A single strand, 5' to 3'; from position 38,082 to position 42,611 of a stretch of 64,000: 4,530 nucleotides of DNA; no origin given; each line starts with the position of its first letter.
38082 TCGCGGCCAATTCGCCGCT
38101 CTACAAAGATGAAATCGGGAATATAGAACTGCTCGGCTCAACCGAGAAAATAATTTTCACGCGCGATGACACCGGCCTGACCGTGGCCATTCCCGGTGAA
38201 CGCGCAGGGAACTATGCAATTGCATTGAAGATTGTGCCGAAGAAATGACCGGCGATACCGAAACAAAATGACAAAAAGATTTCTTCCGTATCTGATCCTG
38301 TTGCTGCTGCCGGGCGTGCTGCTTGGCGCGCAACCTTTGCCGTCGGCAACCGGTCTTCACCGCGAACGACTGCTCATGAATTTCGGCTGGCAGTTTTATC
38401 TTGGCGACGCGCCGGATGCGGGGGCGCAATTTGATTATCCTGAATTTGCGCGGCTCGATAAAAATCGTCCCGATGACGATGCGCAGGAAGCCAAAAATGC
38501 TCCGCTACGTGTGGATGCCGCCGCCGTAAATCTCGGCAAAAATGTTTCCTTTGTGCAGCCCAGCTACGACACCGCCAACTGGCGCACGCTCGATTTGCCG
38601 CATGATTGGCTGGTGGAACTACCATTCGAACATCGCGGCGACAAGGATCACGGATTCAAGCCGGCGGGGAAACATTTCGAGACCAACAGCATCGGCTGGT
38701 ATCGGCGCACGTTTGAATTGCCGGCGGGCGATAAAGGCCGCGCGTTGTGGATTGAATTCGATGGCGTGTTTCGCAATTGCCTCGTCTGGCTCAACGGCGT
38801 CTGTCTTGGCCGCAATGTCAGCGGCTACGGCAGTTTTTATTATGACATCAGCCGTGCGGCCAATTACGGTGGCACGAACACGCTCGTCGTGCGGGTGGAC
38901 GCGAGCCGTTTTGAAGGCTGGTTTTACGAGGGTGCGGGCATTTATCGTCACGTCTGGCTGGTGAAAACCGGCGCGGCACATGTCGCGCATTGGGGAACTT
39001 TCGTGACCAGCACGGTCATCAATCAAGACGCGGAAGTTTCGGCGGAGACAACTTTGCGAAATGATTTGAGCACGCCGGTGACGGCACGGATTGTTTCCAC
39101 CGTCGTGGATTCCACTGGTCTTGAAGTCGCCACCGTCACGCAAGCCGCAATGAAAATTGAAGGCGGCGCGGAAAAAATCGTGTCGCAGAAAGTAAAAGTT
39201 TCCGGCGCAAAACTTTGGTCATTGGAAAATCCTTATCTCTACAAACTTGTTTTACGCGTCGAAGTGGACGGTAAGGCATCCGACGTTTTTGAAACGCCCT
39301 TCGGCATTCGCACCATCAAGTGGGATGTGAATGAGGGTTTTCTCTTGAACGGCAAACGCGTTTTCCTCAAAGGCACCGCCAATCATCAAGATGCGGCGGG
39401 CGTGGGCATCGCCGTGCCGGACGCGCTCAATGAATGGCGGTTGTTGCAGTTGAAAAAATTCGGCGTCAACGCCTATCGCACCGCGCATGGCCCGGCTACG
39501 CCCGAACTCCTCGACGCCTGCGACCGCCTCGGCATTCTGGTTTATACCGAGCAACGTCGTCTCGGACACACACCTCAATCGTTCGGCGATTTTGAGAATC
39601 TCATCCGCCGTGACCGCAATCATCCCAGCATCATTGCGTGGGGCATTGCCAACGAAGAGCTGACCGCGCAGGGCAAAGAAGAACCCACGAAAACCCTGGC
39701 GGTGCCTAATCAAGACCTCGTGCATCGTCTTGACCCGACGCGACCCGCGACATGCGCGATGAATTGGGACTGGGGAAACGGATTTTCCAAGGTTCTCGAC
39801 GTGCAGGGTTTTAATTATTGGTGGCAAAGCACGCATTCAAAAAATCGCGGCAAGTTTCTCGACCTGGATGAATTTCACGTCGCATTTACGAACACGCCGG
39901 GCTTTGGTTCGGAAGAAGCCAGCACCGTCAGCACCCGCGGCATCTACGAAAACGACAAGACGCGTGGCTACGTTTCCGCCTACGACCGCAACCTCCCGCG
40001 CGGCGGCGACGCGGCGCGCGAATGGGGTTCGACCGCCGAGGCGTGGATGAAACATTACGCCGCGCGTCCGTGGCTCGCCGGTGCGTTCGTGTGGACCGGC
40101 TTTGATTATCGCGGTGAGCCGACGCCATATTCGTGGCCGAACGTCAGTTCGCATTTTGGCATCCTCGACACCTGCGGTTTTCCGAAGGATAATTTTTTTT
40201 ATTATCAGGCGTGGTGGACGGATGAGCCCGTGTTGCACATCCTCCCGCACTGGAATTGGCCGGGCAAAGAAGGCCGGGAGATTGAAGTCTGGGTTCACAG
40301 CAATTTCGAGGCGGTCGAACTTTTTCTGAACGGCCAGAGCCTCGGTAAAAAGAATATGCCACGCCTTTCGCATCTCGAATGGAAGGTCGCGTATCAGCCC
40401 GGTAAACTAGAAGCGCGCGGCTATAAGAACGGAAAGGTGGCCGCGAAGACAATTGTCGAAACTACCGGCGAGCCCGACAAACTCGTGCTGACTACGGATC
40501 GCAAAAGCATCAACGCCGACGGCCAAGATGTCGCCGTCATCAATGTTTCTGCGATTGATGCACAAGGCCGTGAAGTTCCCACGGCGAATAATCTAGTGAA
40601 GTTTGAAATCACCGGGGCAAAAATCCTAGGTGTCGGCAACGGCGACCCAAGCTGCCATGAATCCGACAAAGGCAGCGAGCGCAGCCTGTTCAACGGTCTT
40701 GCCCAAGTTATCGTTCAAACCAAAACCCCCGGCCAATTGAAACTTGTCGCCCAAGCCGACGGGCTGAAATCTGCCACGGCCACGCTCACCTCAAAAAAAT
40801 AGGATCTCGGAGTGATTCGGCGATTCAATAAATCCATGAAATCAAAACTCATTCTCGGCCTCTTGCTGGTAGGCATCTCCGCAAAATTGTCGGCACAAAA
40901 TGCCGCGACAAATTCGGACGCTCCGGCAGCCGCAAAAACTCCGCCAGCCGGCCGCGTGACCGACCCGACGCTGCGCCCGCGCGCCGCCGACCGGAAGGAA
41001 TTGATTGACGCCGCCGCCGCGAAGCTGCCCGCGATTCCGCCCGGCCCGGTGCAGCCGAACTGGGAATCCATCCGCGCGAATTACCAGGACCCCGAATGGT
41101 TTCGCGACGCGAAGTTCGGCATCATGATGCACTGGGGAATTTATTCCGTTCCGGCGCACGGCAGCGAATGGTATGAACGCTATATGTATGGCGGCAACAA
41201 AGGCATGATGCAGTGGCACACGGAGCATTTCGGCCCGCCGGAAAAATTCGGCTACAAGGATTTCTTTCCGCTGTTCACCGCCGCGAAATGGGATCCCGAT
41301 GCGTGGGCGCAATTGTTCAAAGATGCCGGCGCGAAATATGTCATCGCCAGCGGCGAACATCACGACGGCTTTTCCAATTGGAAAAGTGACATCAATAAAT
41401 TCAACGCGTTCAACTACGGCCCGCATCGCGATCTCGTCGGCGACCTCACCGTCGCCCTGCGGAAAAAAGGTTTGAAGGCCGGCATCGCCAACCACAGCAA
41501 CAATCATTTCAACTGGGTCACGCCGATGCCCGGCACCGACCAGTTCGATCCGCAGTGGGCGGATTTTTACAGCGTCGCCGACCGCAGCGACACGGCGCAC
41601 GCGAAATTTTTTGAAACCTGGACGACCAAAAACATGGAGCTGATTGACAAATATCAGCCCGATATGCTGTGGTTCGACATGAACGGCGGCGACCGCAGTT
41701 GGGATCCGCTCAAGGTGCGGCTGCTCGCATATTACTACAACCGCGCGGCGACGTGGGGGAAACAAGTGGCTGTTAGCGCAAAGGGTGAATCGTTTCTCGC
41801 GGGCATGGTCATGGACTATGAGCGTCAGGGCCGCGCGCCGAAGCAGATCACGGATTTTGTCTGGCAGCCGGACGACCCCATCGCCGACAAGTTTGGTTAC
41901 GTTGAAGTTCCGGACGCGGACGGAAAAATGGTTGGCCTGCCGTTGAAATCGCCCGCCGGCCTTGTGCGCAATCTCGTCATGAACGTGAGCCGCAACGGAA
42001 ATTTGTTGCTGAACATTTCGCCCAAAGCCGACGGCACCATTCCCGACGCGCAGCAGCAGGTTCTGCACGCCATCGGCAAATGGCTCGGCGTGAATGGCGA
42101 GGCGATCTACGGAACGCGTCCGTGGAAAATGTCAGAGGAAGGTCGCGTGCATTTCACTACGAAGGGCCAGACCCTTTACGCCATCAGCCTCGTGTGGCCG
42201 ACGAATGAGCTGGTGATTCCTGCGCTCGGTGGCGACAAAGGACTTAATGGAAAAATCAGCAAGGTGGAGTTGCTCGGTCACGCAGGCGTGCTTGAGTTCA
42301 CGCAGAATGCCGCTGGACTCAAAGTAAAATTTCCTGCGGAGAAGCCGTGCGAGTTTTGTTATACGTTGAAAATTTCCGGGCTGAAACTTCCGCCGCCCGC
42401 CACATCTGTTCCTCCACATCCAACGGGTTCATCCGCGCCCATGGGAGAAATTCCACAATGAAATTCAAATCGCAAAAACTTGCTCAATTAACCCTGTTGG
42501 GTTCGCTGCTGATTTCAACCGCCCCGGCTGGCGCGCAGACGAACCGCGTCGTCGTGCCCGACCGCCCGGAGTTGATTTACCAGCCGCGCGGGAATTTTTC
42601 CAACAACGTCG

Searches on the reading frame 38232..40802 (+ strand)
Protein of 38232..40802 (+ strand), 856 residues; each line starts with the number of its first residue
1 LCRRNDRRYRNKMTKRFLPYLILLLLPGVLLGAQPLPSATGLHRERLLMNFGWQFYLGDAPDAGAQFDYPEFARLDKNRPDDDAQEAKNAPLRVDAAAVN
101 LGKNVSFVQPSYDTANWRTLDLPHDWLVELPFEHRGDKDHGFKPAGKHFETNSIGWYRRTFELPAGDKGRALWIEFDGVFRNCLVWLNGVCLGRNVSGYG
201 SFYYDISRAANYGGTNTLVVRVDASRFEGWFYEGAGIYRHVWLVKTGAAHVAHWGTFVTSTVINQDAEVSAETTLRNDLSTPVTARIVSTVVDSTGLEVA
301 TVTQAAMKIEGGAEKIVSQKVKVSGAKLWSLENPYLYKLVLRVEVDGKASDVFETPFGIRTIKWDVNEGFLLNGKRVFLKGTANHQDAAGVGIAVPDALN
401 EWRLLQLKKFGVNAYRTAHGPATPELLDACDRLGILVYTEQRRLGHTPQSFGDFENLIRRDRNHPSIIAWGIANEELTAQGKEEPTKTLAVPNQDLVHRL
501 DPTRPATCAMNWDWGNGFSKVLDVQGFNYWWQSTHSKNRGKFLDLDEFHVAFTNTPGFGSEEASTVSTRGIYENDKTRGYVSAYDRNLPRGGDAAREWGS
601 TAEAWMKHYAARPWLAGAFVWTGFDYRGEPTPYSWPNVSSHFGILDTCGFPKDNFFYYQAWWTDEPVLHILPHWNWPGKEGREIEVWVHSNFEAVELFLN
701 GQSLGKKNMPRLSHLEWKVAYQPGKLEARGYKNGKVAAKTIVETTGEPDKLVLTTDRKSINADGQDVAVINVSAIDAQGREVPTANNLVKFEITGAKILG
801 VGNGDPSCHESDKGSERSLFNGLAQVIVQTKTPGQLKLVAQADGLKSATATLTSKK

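Call 10: search_protein_families(library=pfam, proteins=[window:38232-40802:+], max_evalue=0.001)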
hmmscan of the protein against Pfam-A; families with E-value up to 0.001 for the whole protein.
window:38232-40802:+ (856 aa): 9 families
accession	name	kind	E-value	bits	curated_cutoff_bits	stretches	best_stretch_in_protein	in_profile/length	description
PF18565.7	Glyco_hydro2_C5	-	1.1e-31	109.2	32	1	751-850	1-102/103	Glycoside hydrolase family 2 C-terminal domain 5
PF02836.23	Glyco_hydro_2_C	-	1.7e-24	86.9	21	2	368-453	6-92/302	Glycosyl hydrolases family 2, TIM barrel domain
PF16355.11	DUF4982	-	2.7e-21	75.7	23.9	1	681-738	1-61/61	Domain of unknown function (DUF4982)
PF00703.27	Glyco_hydro_2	-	2.3e-16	61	23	1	255-360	5-109/109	Glycosyl hydrolases family 2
PF02837.24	Glyco_hydro_2_N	-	7.7e-16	58.9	28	1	115-246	29-168/169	Glycosyl hydrolases family 2, sugar binding domain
PF22666.2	Glyco_hydro_2_N2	-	1.6e-07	32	27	1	156-225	51-120/167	Glycosyl hydrolase 2 galactose-binding domain-like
PF13364.12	BetaGal_ABD2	-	1.7e-05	25.9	23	0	150-224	32-108/112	Beta-galactosidase second all-beta domain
PF21467.3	BetaGal_gal-bd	-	0.00016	22.1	27.3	0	155-197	2-42/62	Beta-galactosidase, galactose-binding domain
PF09134.16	Invasin_D3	-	0.00017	22.5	33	1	752-853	6-94/98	Invasin, domain 3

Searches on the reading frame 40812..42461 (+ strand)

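Call 10: search_protein_families(library=pfam, proteins=[window:40812-42461:+], max_evalue=0.001)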
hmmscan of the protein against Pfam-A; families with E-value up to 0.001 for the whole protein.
window:40812-42461:+ (549 aa): 2 families
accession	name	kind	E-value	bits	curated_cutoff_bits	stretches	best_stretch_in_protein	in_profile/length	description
PF01120.23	Alpha_L_fucos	-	2.2e-92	310.6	25.2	1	78-430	12-345/345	Alpha-L-fucosidase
PF16757.11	Fucosidase_C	-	3.1e-11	44.1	25.6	1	444-521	7-87/88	Alpha-L-fucosidase C-terminal domain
